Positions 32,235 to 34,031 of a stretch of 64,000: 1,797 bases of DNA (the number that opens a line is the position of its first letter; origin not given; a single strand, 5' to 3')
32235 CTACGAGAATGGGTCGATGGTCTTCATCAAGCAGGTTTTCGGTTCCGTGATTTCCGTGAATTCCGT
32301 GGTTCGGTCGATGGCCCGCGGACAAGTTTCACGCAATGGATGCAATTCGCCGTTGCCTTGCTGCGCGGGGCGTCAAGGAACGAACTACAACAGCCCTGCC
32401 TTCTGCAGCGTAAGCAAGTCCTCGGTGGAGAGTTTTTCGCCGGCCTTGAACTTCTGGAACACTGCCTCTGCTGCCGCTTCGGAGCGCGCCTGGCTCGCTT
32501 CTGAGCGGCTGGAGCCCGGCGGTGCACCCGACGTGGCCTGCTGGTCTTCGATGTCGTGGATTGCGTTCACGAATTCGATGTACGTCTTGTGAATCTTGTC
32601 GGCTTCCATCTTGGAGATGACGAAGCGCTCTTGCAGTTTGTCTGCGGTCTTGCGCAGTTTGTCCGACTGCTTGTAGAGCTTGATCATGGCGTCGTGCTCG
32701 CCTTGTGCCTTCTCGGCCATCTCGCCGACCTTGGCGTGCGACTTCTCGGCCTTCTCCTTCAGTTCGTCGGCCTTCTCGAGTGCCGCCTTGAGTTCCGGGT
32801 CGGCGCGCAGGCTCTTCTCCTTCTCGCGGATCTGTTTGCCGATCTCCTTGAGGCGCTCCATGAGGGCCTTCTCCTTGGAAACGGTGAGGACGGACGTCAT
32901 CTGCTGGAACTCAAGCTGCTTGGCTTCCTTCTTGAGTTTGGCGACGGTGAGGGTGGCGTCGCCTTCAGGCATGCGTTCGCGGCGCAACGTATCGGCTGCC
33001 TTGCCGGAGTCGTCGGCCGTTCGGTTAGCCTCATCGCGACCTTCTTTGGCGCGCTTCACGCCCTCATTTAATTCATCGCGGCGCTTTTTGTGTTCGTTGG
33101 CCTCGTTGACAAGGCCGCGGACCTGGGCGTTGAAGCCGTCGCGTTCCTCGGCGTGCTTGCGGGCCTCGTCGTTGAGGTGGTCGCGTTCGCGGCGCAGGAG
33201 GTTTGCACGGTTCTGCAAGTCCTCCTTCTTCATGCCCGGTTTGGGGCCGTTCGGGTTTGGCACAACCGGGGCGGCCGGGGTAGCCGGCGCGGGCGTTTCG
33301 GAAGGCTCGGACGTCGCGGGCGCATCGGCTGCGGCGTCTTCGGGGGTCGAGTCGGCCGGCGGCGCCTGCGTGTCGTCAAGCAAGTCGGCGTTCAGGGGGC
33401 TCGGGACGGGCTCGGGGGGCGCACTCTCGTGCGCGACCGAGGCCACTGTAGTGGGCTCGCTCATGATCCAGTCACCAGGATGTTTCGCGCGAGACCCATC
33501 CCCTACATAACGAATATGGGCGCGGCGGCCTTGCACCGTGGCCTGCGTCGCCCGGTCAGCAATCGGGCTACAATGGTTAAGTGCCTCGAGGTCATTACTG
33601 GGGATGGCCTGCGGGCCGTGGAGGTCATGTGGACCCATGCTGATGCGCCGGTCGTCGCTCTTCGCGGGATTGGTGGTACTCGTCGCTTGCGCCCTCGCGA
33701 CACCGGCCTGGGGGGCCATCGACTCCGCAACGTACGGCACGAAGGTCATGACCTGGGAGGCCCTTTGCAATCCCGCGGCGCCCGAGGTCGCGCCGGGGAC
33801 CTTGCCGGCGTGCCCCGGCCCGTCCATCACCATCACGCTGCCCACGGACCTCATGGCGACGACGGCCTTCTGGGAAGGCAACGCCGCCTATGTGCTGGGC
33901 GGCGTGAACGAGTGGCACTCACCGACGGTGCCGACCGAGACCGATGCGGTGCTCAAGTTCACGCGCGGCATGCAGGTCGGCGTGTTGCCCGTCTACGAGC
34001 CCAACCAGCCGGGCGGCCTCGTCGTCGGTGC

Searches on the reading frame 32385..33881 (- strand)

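Call 105: search_protein_families(library=pfam, proteins=[window:32385-33881:-], max_evalue=0.00001)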
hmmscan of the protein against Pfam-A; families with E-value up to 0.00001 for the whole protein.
window:32385-33881:- (498 aa): 1 family
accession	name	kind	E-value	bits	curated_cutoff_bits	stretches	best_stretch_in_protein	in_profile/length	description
PF23435.1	DUF7121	-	8.7e-42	144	29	1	219-498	34-307/307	Family of unknown function (DUF7121)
